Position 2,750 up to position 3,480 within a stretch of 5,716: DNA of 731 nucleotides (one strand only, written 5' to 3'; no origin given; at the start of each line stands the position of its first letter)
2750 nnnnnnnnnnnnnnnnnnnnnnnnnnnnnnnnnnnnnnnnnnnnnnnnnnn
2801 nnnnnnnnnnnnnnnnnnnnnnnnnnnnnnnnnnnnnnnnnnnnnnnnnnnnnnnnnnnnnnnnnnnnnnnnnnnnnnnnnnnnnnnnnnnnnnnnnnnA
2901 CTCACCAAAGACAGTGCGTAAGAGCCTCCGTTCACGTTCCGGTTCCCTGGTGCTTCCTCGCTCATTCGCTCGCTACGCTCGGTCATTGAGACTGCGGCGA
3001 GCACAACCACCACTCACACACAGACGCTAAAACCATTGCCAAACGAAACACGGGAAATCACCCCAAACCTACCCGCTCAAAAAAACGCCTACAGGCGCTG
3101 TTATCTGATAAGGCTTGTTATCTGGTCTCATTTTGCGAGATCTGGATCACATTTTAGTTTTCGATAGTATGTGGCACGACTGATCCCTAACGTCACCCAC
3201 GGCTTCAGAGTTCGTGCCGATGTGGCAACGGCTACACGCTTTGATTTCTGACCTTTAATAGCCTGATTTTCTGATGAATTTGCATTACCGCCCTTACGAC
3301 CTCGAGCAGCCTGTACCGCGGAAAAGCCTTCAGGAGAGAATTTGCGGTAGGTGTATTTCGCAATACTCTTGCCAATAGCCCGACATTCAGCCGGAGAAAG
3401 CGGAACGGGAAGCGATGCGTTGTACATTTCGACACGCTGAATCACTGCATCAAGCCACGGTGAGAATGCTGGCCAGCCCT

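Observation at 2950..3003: ColE1 primosome-assembly-site-like sequence inside a ColE2-type plasmid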

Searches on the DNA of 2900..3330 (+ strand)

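Call 3: search_dna_similar(query=window:2900-3060:+, collection=plasmids, mode=distant, max_rows=40, rows=spread)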
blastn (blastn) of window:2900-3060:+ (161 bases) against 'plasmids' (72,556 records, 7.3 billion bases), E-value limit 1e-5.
The search stops at 5000 records and this limit was reached: more records match than are counted here, and every count below describes the 5000 best-scoring records only.
Records with a match: at least 5000; places in all: 5271; records where one place covers at least 80% of the query: 16.
Best place of each record, by identity: >=99% 11; 95-99% 133; 90-95% 428; 80-90% 3936; 60-80% 492.
By first word of the organism name: Escherichia 3075; Klebsiella 1079; Enterobacter 307; Salmonella 208; Shigella 162; Citrobacter 101; Raoultella 18; Serratia 13; uncultured 8; Pectobacterium 3; and 17 more.
By predicted mobility (MOB-suite, as given by PLSDB): mobilizable 2217; conjugative 1769; non-mobilizable 1014.
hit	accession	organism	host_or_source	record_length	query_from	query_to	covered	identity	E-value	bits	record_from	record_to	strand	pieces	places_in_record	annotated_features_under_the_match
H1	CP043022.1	Escherichia coli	Homo sapiens,feces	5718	1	161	100%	100.0%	2e-76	291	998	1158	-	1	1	record has no annotation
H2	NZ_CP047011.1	Escherichia coli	swine,whole organism,heart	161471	3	114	70%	88.5%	2e-30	139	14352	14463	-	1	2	hypothetical protein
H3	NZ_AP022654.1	Escherichia coli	Homo sapiens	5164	3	114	70%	88.5%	2e-30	139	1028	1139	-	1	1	hypothetical protein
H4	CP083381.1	Salmonella enterica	ground turkey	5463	3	112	68%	89.2%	6e-31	140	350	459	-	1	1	hypothetical protein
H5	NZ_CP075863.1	Escherichia coli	Homo sapiens,stool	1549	13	119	66%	75.7%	9e-10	70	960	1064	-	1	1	hypothetical protein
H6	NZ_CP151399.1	Shigella sonnei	-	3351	39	126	55%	85.2%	5e-19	101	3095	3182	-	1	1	none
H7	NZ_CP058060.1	Escherichia fergusonii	culture,Pooled pig faecal samples ...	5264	53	134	51%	79.3%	1e-8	66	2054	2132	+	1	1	none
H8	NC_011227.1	Escherichia coli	-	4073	53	134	51%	78.0%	5e-7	62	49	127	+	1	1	none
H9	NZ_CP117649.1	Escherichia albertii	Sturnus vulgaris,whole organism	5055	34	103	43%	81.4%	4e-8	65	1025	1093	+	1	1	none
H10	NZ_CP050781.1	Salmonella enterica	chicken,Chicken product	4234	53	112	37%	91.7%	1e-13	83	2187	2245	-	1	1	none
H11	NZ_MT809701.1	Klebsiella pneumoniae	Homo sapiens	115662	43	108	41%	83.3%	1e-8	67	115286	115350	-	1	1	none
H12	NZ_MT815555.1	Klebsiella pneumoniae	-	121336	43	108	41%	83.3%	1e-8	67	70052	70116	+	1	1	none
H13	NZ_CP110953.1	Klebsiella pneumoniae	Homo sapiens,urine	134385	43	108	41%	83.3%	1e-8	67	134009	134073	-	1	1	none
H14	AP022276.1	Enterobacter cloacae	-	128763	43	108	41%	83.3%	1e-8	67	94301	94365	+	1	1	none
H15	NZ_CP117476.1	Citrobacter freundii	Homo sapiens,urine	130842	43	108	41%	83.3%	1e-8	67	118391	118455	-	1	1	none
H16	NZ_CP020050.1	Escherichia coli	-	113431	38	105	42%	80.9%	5e-7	62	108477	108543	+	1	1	none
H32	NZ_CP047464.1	Escherichia coli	a feces sample of swine origin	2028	53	103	32%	92.2%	3e-10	72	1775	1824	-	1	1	none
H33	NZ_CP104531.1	Escherichia coli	Poultry,Pullet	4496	53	103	32%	90.2%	1e-8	67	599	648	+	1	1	none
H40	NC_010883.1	Escherichia coli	-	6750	67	112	29%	93.5%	1e-8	67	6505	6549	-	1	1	none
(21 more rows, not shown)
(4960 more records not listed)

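Call 28: search_dna_similar(query=window:2925-3330:+, collection=plasmids, mode=distant, max_rows=60, rows=spread)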
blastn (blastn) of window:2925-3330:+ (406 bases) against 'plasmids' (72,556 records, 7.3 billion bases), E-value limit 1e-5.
The search stops at 5000 records and this limit was reached: more records match than are counted here, and every count below describes the 5000 best-scoring records only.
Records with a match: at least 5000; places in all: 5162; records where one place covers at least 80% of the query: 22.
Best place of each record, by identity: >=99% 16; 95-99% 2; 90-95% 357; 80-90% 3599; 60-80% 1026.
By first word of the organism name: Escherichia 3075; Klebsiella 1063; Enterobacter 304; Salmonella 209; Shigella 161; Citrobacter 101; Edwardsiella 20; Raoultella 17; Serratia 13; uncultured 8; and 18 more.
By predicted mobility (MOB-suite, as given by PLSDB): mobilizable 2222; conjugative 1755; non-mobilizable 1023.
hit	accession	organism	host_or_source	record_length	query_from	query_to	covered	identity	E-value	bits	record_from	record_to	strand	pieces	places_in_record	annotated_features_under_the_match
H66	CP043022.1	Escherichia coli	Homo sapiens,feces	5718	1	406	100%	100.0%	0e+0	733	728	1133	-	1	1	record has no annotation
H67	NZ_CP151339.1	Shigella sonnei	-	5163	1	305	75%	75.6%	3e-46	193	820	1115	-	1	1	replication initiation protein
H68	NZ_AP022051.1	Escherichia coli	-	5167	1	305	75%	75.2%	4e-45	188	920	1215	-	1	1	replication initiation protein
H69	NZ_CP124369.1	Escherichia coli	environmental: river near WWTP effluent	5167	1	305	75%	75.2%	4e-45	188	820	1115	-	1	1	replication initiation protein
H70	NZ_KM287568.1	Escherichia coli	-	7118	28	323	73%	73.5%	7e-36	159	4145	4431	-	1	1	replication initiation protein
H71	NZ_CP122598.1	Escherichia coli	Sus scrofa,feces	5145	4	191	46%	81.2%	4e-39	169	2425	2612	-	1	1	none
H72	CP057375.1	Escherichia coli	culture,Pooled pig faecal samples ...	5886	1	195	48%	77.0%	4e-32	145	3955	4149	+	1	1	none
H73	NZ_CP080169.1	Escherichia coli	chicken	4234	28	191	40%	77.4%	2e-22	113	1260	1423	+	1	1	replication initiation protein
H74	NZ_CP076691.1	Escherichia coli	Homo sapiens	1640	13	94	20%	79.3%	9e-9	69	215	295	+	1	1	hypothetical protein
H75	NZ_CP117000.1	Escherichia coli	Homo sapiens,stool sample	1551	13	94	20%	79.3%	9e-9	69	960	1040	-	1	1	none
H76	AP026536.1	Escherichia coli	whole organism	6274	28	109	20%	79.3%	3e-8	66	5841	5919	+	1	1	none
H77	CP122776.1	Escherichia coli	Sus scrofa,feces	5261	28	109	20%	79.3%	3e-8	66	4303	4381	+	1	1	none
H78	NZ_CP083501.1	Escherichia coli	Homo sapiens,blood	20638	28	109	20%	78.0%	1e-6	62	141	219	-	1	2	none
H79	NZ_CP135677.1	Escherichia coli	-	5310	16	91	19%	79.2%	1e-7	64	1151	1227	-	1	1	none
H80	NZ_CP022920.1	Klebsiella pneumoniae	Homo sapiens,sputum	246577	18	83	16%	83.3%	3e-8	67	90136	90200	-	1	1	none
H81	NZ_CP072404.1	Klebsiella pneumoniae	Homo sapiens,blood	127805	18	83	16%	83.3%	3e-8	67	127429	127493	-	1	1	none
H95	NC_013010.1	Escherichia coli O157:H7 str. TW14359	-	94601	18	83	16%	81.8%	4e-7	63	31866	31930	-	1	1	none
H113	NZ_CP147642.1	Klebsiella pneumoniae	Homo sapiens,bloodstream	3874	28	78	13%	92.2%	8e-10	72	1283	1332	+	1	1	none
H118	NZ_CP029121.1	Escherichia coli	-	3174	28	78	13%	88.2%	4e-7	63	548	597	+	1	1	none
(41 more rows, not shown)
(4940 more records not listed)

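Call 29: get_annotated_region(hit=H70, flank=1500)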
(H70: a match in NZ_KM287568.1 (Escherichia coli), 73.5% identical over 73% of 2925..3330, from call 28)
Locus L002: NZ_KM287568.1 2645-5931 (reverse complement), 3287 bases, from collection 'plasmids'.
description: Escherichia coli strain BZB2106 plasmid pColE3-CA38, complete sequence
organism: Escherichia coli (NCBI taxid 562)
taxonomy: Bacteria; Pseudomonadota; Gammaproteobacteria; Enterobacterales; Enterobacteriaceae; Escherichia; Escherichia coli
host: -; source: -; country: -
typing (MOB-suite, as given by PLSDB): mobilizable; replicon rep_cluster_2134; relaxase MOBQ
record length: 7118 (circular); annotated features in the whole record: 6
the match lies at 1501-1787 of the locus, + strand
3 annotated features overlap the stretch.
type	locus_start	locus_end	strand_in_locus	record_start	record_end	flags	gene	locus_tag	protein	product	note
CDS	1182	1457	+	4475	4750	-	-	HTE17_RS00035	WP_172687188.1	mobilization protein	-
CDS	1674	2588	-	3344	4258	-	-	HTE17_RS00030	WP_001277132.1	replication initiation protein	-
CDS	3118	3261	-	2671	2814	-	-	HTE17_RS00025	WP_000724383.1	colicin release lysis protein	GO:0019835 - cytolysis [Evidence IEA]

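Call 30: get_annotated_region(hit=H95, flank=4000)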
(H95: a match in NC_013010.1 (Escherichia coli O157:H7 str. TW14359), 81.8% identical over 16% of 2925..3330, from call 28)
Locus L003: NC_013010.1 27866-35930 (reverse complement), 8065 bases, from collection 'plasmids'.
description: Escherichia coli O157:H7 str. TW14359 plasmid pO157, complete sequence
organism: Escherichia coli O157:H7 str. TW14359 (NCBI taxid 544404)
taxonomy: Bacteria; Pseudomonadota; Gammaproteobacteria; Enterobacterales; Enterobacteriaceae; Escherichia; Escherichia coli; Escherichia coli O157:H7 str. TW14359
host: -; source: -; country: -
typing (MOB-suite, as given by PLSDB): non-mobilizable; replicon IncFIA,IncFIB,IncFII
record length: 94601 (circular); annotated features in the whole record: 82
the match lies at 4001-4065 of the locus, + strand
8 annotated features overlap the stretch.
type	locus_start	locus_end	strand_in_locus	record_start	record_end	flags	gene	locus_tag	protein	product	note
CDS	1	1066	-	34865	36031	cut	sopA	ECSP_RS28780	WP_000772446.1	plasmid-partitioning protein SopA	-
CDS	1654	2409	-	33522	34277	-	repE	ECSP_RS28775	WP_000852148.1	replication initiation protein RepE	-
CDS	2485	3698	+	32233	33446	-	-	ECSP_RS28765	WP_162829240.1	IS3-like element IS1203 family transposase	GO:0006313 - DNA transposition [Evidence IEA]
CDS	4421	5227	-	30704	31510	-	-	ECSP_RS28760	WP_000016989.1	site-specific integrase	GO:0015074 - DNA integration [Evidence IEA]; GO:0006310 - DNA recombination [Evidence IEA]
CDS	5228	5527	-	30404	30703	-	ccdB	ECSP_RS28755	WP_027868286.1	type II toxin-antitoxin system toxin CcdB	-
CDS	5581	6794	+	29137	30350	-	-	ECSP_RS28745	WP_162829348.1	IS3 family transposase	-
CDS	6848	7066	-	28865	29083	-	ccdA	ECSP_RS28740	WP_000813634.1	type II toxin-antitoxin system antitoxin CcdA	-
CDS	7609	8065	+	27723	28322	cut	-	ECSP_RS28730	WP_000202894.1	DNA-binding protein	-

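Call 31: get_annotated_region(hit=H81, flank=4000)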
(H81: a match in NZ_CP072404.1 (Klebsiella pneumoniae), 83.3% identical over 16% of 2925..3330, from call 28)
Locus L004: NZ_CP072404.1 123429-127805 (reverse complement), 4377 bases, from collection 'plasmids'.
description: Klebsiella pneumoniae strain B13243 plasmid p1B13243, complete sequence
organism: Klebsiella pneumoniae (NCBI taxid 573)
taxonomy: Bacteria; Pseudomonadota; Gammaproteobacteria; Enterobacterales; Enterobacteriaceae; Klebsiella; Klebsiella pneumoniae
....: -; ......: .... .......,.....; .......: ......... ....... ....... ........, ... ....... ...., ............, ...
typing (MOB-suite, as given by PLSDB): conjugative; replicon IncFIB,IncFII,rep_cluster_2183; relaxase MOBF,MOBF; mating-pair formation MPF_F
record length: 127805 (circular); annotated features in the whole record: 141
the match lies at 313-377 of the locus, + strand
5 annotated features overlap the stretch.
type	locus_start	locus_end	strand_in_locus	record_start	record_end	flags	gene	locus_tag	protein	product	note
CDS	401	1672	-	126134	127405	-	-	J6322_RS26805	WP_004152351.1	Y-family DNA polymerase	-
CDS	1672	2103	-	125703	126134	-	umuD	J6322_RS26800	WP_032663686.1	translesion error-prone DNA polymerase V autoproteolytic subunit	-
CDS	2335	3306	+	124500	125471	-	parM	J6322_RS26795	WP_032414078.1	plasmid segregation protein ParM domain-containing protein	-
CDS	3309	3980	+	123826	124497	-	-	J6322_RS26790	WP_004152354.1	plasmid partitioning/stability family protein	-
CDS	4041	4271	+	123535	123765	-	-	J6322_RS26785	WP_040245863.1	hypothetical protein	-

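Call 34: search_dna_similar(query=L002:1440-1800:+, collection=plasmids, mode=near, max_rows=60, rows=spread)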
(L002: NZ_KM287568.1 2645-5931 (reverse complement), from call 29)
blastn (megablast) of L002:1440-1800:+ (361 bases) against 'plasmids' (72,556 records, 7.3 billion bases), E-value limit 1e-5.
Records with a match: 606; places in all: 653; records where one place covers at least 80% of the query: 351.
Best place of each record, by identity: >=99% 5; 95-99% 22; 90-95% 280; 80-90% 283; 60-80% 16.
By first word of the organism name: Escherichia 473; Salmonella 49; Shigella 42; Klebsiella 30; Enterobacter 5; uncultured 2; Citrobacter 2; bacterium 1; Morganella 1; Aeromonas 1.
By predicted mobility (MOB-suite, as given by PLSDB): mobilizable 593; non-mobilizable 11; conjugative 2.
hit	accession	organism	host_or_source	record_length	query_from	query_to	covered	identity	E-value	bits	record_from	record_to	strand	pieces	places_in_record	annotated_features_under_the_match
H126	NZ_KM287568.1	Escherichia coli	-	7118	1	361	100%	100.0%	0e+0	667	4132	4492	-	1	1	replication initiation protein | mobilization protein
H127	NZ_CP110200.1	Salmonella enterica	Homo sapiens,stool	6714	1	361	100%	97.5%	9e-174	616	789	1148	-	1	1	replication initiation protein | hypothetical protein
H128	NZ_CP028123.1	Escherichia coli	Bos taurus,feces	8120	1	357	99%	92.7%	9e-144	516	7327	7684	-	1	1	replication initiation protein | hypothetical protein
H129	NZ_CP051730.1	Escherichia coli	Homo sapiens,whole organism,rectal swab ...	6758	1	348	96%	93.1%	4e-142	510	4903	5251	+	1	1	replication initiation protein | hypothetical protein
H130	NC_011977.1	Escherichia coli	chicken,caeca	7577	1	357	99%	86.4%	4e-102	377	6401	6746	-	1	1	replication initiation protein | hypothetical protein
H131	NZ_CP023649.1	Shigella sonnei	Homo sapiens,human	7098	1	361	100%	85.1%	1e-98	366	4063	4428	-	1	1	replication initiation protein | hypothetical protein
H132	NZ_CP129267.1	Escherichia coli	Homo sapiens,anal swab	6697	1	361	100%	85.1%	1e-98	366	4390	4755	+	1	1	replication initiation protein | mobilization protein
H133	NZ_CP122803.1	Escherichia coli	-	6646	1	361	100%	83.7%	6e-91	340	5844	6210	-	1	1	replication initiation protein | mobilization protein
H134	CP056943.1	Escherichia coli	culture,Pooled sheep faecal samples ...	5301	62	361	83%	98.3%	4e-147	527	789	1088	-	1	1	replication initiation protein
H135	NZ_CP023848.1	Escherichia coli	Homo sapiens,Bacterial isolate,feces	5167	62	361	83%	93.0%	2e-120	438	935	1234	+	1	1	replication initiation protein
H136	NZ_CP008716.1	Escherichia coli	Homo sapiens,Pleural Effusion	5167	62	361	83%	93.0%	2e-120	438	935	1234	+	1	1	replication initiation protein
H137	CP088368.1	Escherichia coli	Homo sapiens,blood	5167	62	361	83%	93.0%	2e-120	438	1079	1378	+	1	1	replication initiation protein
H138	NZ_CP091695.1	Escherichia coli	river water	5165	62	361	83%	93.0%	2e-120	438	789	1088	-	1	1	replication initiation protein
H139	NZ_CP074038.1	Escherichia coli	Pig,pure culture,Rectal Swab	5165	62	361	83%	93.0%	2e-120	438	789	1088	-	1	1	replication initiation protein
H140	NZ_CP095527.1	Escherichia coli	Homo sapiens,blood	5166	62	361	83%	93.0%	2e-120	438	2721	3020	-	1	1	replication initiation protein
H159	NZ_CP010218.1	Escherichia coli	mouse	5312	62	357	82%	86.6%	2e-86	326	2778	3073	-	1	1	replication initiation protein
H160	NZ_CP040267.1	Escherichia coli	Bivalve mollusk,Whole organism,marine ...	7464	62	360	83%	81.2%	8e-60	237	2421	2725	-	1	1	replication initiation protein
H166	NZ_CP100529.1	Escherichia coli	Gallus gallus domesticus,whole ...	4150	62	232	47%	86.7%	8e-45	187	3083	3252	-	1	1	replication initiation protein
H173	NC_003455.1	Salmonella enterica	-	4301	62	230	47%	86.0%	5e-42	178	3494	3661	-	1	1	none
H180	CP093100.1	Salmonella enterica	stool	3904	62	227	46%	86.4%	5e-42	178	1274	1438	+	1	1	none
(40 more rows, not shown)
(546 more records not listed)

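Call 35: get_annotated_region(hit=H130, flank=600)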
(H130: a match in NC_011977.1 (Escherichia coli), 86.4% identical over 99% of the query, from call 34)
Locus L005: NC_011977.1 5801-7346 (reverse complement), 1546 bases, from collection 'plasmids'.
description: Escherichia coli plasmid ColE9-J, complete sequence
organism: Escherichia coli (NCBI taxid 562)
taxonomy: Bacteria; Pseudomonadota; Gammaproteobacteria; Enterobacterales; Enterobacteriaceae; Escherichia; Escherichia coli
host: -; source: chicken,caeca; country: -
typing (MOB-suite, as given by PLSDB): mobilizable; replicon rep_cluster_2131; relaxase MOBQ
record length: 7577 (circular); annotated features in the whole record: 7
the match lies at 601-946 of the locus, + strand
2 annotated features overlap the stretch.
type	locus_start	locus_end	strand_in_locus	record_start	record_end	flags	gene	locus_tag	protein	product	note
CDS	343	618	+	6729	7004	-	-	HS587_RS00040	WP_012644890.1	hypothetical protein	-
CDS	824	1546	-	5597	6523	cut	-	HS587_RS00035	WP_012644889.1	replication initiation protein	-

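Call 36: get_annotated_region(hit=H131, flank=600)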
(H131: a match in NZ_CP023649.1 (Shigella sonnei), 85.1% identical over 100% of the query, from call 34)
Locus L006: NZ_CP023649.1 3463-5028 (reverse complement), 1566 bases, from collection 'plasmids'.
description: Shigella sonnei strain CFSAN030807 plasmid pCFSAN030807_4, complete sequence
organism: Shigella sonnei (NCBI taxid 624)
taxonomy: Bacteria; Pseudomonadota; Gammaproteobacteria; Enterobacterales; Enterobacteriaceae; Shigella; Shigella sonnei
host: -; source: Homo sapiens,human; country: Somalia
typing (MOB-suite, as given by PLSDB): mobilizable; replicon rep_cluster_2150; relaxase MOBQ
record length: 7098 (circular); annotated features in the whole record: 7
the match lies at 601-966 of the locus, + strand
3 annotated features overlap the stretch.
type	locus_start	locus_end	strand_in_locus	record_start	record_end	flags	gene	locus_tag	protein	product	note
CDS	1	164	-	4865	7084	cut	mobQ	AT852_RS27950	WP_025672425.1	MobQ family relaxase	-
CDS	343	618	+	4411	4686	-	-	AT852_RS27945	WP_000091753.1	hypothetical protein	-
CDS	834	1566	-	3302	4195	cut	-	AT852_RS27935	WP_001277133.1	replication initiation protein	-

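Call 37: get_annotated_region(hit=H133, flank=600)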
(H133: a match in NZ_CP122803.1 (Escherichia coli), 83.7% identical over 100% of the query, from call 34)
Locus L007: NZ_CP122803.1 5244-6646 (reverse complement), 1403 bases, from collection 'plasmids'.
description: Escherichia coli strain ETEC1734 plasmid unnamed2, complete sequence
organism: Escherichia coli (NCBI taxid 562)
taxonomy: Bacteria; Pseudomonadota; Gammaproteobacteria; Enterobacterales; Enterobacteriaceae; Escherichia; Escherichia coli
host: -; source: -; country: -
typing (MOB-suite, as given by PLSDB): mobilizable; replicon rep_cluster_2150; relaxase MOBQ
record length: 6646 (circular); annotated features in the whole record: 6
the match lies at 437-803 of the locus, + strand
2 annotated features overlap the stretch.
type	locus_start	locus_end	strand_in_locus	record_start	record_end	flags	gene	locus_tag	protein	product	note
CDS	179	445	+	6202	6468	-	-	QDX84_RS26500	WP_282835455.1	mobilization protein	-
CDS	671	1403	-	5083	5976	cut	-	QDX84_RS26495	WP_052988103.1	replication initiation protein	-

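Call 38: get_annotated_region(hit=H135, flank=600)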
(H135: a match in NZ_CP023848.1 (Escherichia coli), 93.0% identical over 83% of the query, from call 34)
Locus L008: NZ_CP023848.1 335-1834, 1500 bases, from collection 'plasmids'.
description: Escherichia coli strain 4/1-1 plasmid p4_1_1.4, complete sequence
organism: Escherichia coli (NCBI taxid 562)
taxonomy: Bacteria; Pseudomonadota; Gammaproteobacteria; Enterobacterales; Enterobacteriaceae; Escherichia; Escherichia coli
host: -; source: Homo sapiens,Bacterial isolate,feces; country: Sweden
typing (MOB-suite, as given by PLSDB): mobilizable; replicon Col156; relaxase MOBQ
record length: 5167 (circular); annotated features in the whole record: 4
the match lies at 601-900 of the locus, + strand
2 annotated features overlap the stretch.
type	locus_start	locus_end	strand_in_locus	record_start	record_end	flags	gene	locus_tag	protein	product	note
CDS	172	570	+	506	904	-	-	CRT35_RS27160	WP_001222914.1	hypothetical protein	-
CDS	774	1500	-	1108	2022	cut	-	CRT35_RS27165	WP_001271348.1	replication initiation protein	-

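Call 39: get_annotated_region(hit=H159, flank=600)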
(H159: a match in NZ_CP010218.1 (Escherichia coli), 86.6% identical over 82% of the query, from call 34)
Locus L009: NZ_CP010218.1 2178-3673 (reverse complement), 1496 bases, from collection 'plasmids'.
description: Escherichia coli strain M15 plasmid E, complete sequence
organism: Escherichia coli (NCBI taxid 562)
taxonomy: Bacteria; Pseudomonadota; Gammaproteobacteria; Enterobacterales; Enterobacteriaceae; Escherichia; Escherichia coli
host: -; source: mouse; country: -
typing (MOB-suite, as given by PLSDB): mobilizable; replicon rep_cluster_2131; relaxase MOBQ
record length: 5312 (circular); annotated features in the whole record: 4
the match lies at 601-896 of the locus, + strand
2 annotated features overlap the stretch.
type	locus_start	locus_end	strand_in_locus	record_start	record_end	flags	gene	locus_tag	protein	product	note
CDS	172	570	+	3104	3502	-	-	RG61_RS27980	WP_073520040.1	hypothetical protein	-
CDS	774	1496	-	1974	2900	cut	-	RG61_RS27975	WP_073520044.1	replication initiation protein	-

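Call 40: get_annotated_region(hit=H160, flank=600)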
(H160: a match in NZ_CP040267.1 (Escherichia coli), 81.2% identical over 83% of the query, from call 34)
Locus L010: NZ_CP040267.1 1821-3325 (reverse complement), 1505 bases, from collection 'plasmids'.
description: Escherichia coli strain 631 plasmid pEc631_4, complete sequence
organism: Escherichia coli (NCBI taxid 562)
taxonomy: Bacteria; Pseudomonadota; Gammaproteobacteria; Enterobacterales; Enterobacteriaceae; Escherichia; Escherichia coli
host: -; source: Bivalve mollusk,Whole organism,marine environment; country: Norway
typing (MOB-suite, as given by PLSDB): mobilizable; replicon rep_cluster_2150; relaxase MOBQ
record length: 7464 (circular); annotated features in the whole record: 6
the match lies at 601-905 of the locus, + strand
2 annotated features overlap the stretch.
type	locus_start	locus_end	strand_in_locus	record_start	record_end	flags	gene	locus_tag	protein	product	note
CDS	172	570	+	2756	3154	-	-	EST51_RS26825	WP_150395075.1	hypothetical protein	-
CDS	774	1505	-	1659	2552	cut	-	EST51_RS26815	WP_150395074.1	replication initiation protein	-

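Call 41: get_annotated_region(hit=H166, flank=600)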
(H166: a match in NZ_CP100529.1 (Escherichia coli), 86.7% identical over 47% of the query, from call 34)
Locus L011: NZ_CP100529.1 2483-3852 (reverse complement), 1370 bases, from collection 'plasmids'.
description: Escherichia coli strain LH13-b plasmid pLH13-b-D, complete sequence
organism: Escherichia coli (NCBI taxid 562)
taxonomy: Bacteria; Pseudomonadota; Gammaproteobacteria; Enterobacterales; Enterobacteriaceae; Escherichia; Escherichia coli
host: -; source: Gallus gallus domesticus,whole organism,pooled poultry feces; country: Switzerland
typing (MOB-suite, as given by PLSDB): mobilizable; replicon Col156; relaxase MOBQ,MOBQ
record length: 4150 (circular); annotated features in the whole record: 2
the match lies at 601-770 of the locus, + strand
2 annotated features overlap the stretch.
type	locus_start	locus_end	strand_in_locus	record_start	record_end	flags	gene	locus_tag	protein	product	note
CDS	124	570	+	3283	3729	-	-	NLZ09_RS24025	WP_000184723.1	conjugal transfer protein TraD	-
CDS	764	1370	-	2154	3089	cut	-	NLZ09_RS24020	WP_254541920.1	replication initiation protein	-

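Call 42: get_annotated_region(hit=H173, flank=600)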
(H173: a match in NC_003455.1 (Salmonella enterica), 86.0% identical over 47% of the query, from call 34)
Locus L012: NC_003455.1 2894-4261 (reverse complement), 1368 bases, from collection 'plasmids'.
description: Salmonella enterica subsp. enterica serovar Enteritidis plasmid pP, complete sequence
organism: Salmonella enterica (NCBI taxid 149539)
taxonomy: Bacteria; Pseudomonadota; Gammaproteobacteria; Enterobacterales; Enterobacteriaceae; Salmonella; Salmonella enterica
host: -; source: -; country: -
typing (MOB-suite, as given by PLSDB): mobilizable; replicon Col156; relaxase MOBQ
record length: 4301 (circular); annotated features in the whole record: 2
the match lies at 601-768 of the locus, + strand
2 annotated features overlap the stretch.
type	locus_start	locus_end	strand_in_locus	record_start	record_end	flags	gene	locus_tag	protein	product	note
CDS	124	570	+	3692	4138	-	-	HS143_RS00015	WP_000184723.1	conjugal transfer protein TraD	-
CDS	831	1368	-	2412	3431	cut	-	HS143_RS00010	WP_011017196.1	replication initiation protein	-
